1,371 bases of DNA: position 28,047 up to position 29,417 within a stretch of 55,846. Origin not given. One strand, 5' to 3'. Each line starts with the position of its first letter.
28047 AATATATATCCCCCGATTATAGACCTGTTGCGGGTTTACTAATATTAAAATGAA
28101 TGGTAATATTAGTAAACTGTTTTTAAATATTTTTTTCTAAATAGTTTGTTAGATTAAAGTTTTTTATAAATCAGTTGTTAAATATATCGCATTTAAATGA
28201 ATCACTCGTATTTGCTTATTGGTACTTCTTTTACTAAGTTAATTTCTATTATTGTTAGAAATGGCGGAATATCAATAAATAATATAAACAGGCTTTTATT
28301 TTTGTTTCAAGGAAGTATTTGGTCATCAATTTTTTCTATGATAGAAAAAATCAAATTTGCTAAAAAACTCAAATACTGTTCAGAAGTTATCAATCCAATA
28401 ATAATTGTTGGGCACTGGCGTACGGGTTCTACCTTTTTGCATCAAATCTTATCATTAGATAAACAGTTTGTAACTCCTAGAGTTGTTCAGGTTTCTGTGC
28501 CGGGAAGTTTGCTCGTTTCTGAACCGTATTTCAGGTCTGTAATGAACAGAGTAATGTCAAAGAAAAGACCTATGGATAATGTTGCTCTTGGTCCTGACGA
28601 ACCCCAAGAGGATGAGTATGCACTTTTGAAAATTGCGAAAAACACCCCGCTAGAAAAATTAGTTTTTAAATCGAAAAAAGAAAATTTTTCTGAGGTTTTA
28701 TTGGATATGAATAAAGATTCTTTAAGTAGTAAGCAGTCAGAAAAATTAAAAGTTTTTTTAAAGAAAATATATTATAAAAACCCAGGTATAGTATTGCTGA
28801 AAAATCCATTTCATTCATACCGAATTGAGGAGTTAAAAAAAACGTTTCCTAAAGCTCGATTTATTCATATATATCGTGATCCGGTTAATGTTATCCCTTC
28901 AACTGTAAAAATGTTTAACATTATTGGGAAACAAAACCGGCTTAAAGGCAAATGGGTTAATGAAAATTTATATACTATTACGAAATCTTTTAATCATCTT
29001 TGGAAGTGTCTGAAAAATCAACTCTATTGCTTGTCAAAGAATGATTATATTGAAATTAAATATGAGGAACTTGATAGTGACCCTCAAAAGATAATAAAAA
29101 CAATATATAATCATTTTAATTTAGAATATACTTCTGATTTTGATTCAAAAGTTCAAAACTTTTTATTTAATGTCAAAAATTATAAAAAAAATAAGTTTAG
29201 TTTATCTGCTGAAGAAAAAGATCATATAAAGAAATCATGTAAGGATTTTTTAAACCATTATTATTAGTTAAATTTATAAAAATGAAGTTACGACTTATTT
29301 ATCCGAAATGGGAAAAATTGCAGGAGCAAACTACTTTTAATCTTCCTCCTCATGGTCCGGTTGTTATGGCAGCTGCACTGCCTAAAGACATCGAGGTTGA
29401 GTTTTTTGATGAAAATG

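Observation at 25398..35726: Orphan one-strand cluster: BtrH-like enzyme, carrier protein, sulfotransferase and two B12-radical-SAM enzymes, next to an APS kinase and the lpxA/lpxC-fabZ/lpxD block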

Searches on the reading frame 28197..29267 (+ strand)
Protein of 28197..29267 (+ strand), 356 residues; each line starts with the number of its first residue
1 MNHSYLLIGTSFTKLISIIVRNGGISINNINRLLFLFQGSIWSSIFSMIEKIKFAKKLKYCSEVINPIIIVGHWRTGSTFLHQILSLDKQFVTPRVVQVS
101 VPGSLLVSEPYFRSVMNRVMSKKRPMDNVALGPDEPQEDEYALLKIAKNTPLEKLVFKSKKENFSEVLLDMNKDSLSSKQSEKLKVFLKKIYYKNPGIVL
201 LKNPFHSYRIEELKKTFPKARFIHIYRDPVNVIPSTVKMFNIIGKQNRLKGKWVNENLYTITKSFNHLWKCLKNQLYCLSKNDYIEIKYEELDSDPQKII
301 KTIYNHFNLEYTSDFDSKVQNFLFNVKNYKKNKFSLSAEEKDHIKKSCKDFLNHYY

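Call 4: search_protein_families(library=pfam, proteins=[window:28197-29267:+], max_evalue=0.1)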
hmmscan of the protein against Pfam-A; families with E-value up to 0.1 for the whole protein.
window:28197-29267:+ (356 aa): 5 families
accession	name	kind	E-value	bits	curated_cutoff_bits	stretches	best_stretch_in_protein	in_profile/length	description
PF13469.12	Sulfotransfer_3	-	1.2e-31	111.1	27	1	67-312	1-215/216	Sulfotransferase family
PF00685.33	Sulfotransfer_1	-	5e-12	46.2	22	1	67-347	3-218/255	Sulfotransferase domain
PF17784.7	Sulfotransfer_4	-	0.0067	16.7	22.8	1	208-276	79-147/215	Sulfotransferase domain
PF20663.3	COG4_N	-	0.035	14.6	27.3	1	48-102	52-106/107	Conserved oligomeric Golgi complex subunit 4, N-terminal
PF04983.23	RNA_pol_Rpb1_3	-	0.058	13.7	28.9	1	271-326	86-149/162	RNA polymerase Rpb1, domain 3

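Call 5: search_protein_families(library=ncbifam, proteins=[window:28197-29267:+], max_evalue=0.1)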
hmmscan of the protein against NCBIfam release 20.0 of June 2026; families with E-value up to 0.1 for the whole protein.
window:28197-29267:+ (356 aa): 2 families
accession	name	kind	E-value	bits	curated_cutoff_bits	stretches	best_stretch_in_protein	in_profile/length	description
TIGR00118.1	acolac_lg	equivalog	0.0044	15.5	538.35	1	211-330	283-396/557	biosynthetic-type acetolactate synthase large subunit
NF004919.0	PRK06276.1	equivalog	0.078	11.3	866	0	212-308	287-379/582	acetolactate synthase large subunit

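Call 30: search_solved_structures(query=window:28197-29264:+, max_evalue=0.01)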
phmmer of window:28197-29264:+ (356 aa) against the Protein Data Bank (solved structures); distinct sequences matched with E-value up to 0.01: 2.
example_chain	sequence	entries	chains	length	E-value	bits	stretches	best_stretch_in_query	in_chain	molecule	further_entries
2z6v_A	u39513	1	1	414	3.2e-08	36.4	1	113-342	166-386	Putative uncharacterized protein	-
2zq5_A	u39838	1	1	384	8e-05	25.2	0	200-313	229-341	Putative uncharacterized protein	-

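Call 67: search_solved_structures(query=A3, max_evalue=1)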
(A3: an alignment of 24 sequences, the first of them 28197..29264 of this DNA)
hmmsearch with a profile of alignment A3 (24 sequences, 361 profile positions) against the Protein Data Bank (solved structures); distinct sequences matched with E-value up to 1: 24.
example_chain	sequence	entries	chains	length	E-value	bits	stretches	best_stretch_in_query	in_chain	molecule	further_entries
2z6v_A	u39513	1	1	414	6.4e-16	61.6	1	175-340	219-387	Putative uncharacterized protein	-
2zq5_A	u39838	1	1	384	8.2e-14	54.7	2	197-328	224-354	Putative uncharacterized protein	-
4gbm_A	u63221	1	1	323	5.5e-10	42.1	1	216-317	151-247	CurM Sulfotransferase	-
4gox_A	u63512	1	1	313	2e-08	37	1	190-316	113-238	Polyketide synthase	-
5wrj_A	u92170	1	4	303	0.00013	24.4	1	182-316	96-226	Protein-tyrosine sulfotransferase 1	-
5wri_A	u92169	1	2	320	0.00016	24.1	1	182-316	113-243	Protein-tyrosine sulfotransferase 1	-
9wp1_A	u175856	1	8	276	0.0002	23.8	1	182-316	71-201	Protein-tyrosine sulfotransferase 1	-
8w5z_A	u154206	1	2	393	0.0021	20.4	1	184-316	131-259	Protein-tyrosine sulfotransferase (Fragment)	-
9wwe_A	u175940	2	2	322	0.007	18.7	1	184-316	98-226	Protein-tyrosine sulfotransferase 2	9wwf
3ap1_A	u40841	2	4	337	0.0079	18.5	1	184-316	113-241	Protein-tyrosine sulfotransferase 2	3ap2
3ap3_A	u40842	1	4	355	0.01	18.2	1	185-316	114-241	Protein-tyrosine sulfotransferase 2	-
2qp3_A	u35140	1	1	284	0.05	15.9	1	217-338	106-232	Bile salt sulfotransferase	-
7d1x_A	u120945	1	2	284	0.06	15.6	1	220-311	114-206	Sulfotransferase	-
7eov_A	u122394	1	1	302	0.069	15.4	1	220-310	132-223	cytosolic sulfotransferase SULT2A8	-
1j99_A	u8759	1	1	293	0.089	15.1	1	217-338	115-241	ALCOHOL SULFOTRANSFERASE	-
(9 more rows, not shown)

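Call 68: find_homologous_proteins(query=A3, max_evalue=1e-20)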
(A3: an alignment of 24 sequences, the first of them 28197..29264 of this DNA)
Query A3 (24 sequences) (356 aa, profile of the alignment): 2372 proteins with E <= 1e-20 among 8000 candidates; the best 120 are listed.
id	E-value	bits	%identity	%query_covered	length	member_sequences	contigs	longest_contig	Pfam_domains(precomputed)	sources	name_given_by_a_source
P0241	2.2e-167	575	43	100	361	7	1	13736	PF13469.13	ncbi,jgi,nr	ncbi:MAG: sulfotransferase [Chlorobi bacterium]|nr:sulfotransferase [Chlorobiota bacterium]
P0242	7.4e-166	570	42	100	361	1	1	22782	PF13469.13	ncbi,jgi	-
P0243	1.2e-165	569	42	96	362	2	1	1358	PF13469.13,PF00685.34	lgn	-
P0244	1.0e-164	566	42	97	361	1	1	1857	PF13469.13,PF00685.34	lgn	-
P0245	1.8e-164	565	42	96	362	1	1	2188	PF13469.13,PF00685.34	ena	-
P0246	6.4e-164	563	43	100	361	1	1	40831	PF13469.13,PF00685.34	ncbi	ncbi:MAG: sulfotransferase [Bacteroidales bacterium]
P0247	4.0e-163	561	45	100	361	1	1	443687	PF13469.13,PF00685.34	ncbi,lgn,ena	-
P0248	5.6e-163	560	45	100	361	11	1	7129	PF13469.13,PF00685.34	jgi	-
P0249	7.8e-163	560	46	100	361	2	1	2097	PF13469.13,PF00685.34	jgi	-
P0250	1.3e-162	559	45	100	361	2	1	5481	PF13469.13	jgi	jgi:hypothetical protein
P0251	1.6e-162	559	43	99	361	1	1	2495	PF13469.13,PF00685.34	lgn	-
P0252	6.9e-162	557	44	100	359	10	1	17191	PF13469.13,PF00685.34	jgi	-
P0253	7.1e-162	557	41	99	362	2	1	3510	PF13469.13,PF00685.34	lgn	-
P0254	8.4e-162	556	42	99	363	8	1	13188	PF13469.13,PF00685.34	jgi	-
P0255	1.1e-161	556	41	97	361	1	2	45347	PF13469.13,PF00685.34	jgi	jgi:hypothetical protein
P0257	1.2e-160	553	40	99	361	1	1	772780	PF13469.13,PF00685.34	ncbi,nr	ncbi:MAG: sulfotransferase [Bacteroidales bacterium]|nr:sulfotransferase [Bacteroidales bacterium]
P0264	1.3e-159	549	45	100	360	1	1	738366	PF13469.13,PF00685.34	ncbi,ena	-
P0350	6.0e-149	514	37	92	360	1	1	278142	PF13469.13,PF00685.34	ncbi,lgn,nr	ncbi:MAG: sulfotransferase [Bacteroidetes bacterium]|nr:sulfotransferase [Bacteroidota bacterium]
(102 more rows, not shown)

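Call 72: find_encoding_contigs(protein=P0350, flank=10000, max_places=1)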
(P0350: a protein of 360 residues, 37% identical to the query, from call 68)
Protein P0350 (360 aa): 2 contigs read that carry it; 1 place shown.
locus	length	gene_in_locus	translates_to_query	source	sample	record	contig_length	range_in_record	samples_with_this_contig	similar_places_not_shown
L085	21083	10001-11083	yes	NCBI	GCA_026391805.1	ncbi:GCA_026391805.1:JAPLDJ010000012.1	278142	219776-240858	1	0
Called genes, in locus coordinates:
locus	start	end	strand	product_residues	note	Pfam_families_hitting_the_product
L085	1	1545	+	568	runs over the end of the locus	PF03417:AAT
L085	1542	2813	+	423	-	PF02310:B12-binding, PF04055:Radical_SAM (faint)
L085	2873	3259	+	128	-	-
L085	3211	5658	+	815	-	PF13620:CarboxypepD_reg, PF13715:CarbopepD_reg_2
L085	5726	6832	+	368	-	PF08100:Dimerisation, PF00891:Methyltransf_2, PF08242:Methyltransf_12 (faint)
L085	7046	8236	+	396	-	PF12679:ABC2_membrane_2, PF12698:ABC2_membrane_3, PF01061:ABC2_membrane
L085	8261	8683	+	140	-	-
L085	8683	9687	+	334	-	PF14399:BtrH_N, PF16169:DUF4872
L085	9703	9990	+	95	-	PF00550:PP-binding (weak)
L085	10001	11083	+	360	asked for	PF00685:Sulfotransfer_1, PF13469:Sulfotransfer_3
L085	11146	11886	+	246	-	-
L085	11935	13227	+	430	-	PF00501:AMP-binding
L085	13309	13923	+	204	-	-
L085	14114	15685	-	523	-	PF07969:Amidohydro_3, PF01979:Amidohydro_1 (weak)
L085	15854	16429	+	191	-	PF20221:DUF6580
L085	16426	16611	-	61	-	-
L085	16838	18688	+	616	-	PF02518:HATPase_c, PF13589:HATPase_c_3, PF01119:DNA_mis_repair, PF08676:MutL_C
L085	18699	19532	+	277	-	PF08551:DUF1751, PF01694:Rhomboid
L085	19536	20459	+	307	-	PF01694:Rhomboid, PF20216:DUF6576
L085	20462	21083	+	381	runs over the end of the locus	PF28535:DUF8431, PF03372:Exo_endo_phos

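Call 73: find_encoding_contigs(protein=P0257, flank=10000, max_places=1)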
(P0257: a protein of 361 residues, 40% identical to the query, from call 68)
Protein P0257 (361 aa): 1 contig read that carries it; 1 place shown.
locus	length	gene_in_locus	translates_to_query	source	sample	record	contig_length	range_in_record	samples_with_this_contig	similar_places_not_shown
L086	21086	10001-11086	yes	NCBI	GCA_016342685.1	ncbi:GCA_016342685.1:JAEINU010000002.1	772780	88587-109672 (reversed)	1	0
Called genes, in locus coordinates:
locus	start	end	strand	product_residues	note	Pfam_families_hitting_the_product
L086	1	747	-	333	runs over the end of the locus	PF14399:BtrH_N, PF16169:DUF4872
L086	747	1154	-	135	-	-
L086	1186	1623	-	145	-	PF22817:ApeP-like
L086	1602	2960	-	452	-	PF02310:B12-binding, PF04055:Radical_SAM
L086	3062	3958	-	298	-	PF03279:Lip_A_acyltrans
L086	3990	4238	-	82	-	PF00550:PP-binding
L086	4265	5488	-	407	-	PF00109:ketoacyl-synt, PF02801:Ketoacyl-synt_C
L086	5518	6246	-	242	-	PF00106:adh_short, PF08659:KR, PF13561:adh_short_C2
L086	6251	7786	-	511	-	PF00221:Lyase_aromatic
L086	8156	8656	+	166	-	-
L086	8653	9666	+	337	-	PF14399:BtrH_N, PF16169:DUF4872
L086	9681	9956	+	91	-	PF00550:PP-binding (weak)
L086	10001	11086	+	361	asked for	PF00685:Sulfotransfer_1, PF13469:Sulfotransfer_3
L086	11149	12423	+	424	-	PF02310:B12-binding, PF04055:Radical_SAM (faint)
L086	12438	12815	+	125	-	-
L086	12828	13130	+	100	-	PF00550:PP-binding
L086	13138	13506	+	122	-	PF01648:ACPS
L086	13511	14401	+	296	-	PF00698:Acyl_transf_1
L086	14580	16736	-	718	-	-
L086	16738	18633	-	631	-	PF01841:Transglut_core (weak)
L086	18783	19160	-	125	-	PF01880:Desulfoferrodox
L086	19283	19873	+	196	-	PF12099:DUF3575 (faint)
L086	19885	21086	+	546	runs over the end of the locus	-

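Call 74: find_encoding_contigs(protein=P0264, flank=10000, max_places=1)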
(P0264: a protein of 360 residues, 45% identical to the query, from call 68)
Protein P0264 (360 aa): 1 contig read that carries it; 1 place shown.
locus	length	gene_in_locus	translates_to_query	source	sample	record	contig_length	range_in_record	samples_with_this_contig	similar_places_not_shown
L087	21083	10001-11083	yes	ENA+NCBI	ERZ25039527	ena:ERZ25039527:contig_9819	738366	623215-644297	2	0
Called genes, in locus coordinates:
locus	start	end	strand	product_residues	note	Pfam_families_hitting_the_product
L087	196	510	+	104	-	PF01909:NTP_transf_2 (weak), PF18765:Polbeta (weak)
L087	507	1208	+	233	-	-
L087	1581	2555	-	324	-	PF18962:Por_Secre_tail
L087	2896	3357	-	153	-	PF01797:Y1_Tnp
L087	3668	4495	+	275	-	PF00248:Aldo_ket_red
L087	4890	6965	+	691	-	PF07676:PD40, PF00691:OmpA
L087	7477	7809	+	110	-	PF01588:tRNA_bind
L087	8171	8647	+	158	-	-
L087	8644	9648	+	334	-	PF14399:BtrH_N, PF16169:DUF4872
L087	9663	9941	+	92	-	PF00550:PP-binding (faint)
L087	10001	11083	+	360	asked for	PF00685:Sulfotransfer_1 (weak), PF13469:Sulfotransfer_3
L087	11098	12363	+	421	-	PF02310:B12-binding, PF04055:Radical_SAM (weak)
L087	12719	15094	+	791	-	PF13620:CarboxypepD_reg, PF13715:CarbopepD_reg_2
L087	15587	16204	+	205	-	-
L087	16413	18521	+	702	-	PF07676:PD40 (faint), PF23414:Beta-prop_EML_2 (faint), PF26549:Tricorn_N, PF00930:DPPIV_N (faint), PF23381:Beta-prop_IFT122_1st (faint), PF26550:Tricorn_2nd, PF25174:Beta-prop_THOC3, PF00326:Peptidase_S9, +1 more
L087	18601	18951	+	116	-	PF24709:DUF7670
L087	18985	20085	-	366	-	PF08100:Dimerisation, PF00891:Methyltransf_2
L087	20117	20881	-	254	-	PF01522:Polysacc_deac_1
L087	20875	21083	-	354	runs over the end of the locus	PF13723:Ketoacyl-synt_2 (weak)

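Call 83: search_protein_families(library=pfam, proteins=[L085:11146-11886:+, L085:13309-13923:+, L086:747-1154:-, L086:1602-2960:-, L087:15587-16204:+, L086:14580-16736:-], max_evalue=0.01)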
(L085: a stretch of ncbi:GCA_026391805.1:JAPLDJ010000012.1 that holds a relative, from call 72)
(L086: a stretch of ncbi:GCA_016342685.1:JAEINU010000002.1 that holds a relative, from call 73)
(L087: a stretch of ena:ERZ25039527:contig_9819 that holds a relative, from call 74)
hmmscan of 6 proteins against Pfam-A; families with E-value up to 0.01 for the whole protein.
L085:11146-11886:+ (246 aa): 0 families

L085:13309-13923:+ (204 aa): 0 families

L086:747-1154:- (135 aa): 1 family
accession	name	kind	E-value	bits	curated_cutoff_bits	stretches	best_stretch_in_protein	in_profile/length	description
PF13443.12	HTH_26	-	0.00012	22.6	22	1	74-132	5-62/63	Cro/C1-type HTH DNA-binding domain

L086:1602-2960:- (452 aa): 2 families
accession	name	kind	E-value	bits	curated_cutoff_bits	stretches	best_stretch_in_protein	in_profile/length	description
PF04055.27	Radical_SAM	-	8.4e-22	78.5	29.5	1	197-356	3-164/166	Radical SAM superfamily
PF02310.24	B12-binding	-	3.3e-14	53.2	32.1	1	11-136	3-118/121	B12 binding domain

L087:15587-16204:+ (205 aa): 0 families

L086:14580-16736:- (718 aa): 1 family
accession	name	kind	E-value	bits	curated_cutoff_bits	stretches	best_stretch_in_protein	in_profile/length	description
PF12970.12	DUF3858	-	0.00026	21.6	27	1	622-713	24-114/116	Domain of Unknown Function with PDB structure (DUF3858)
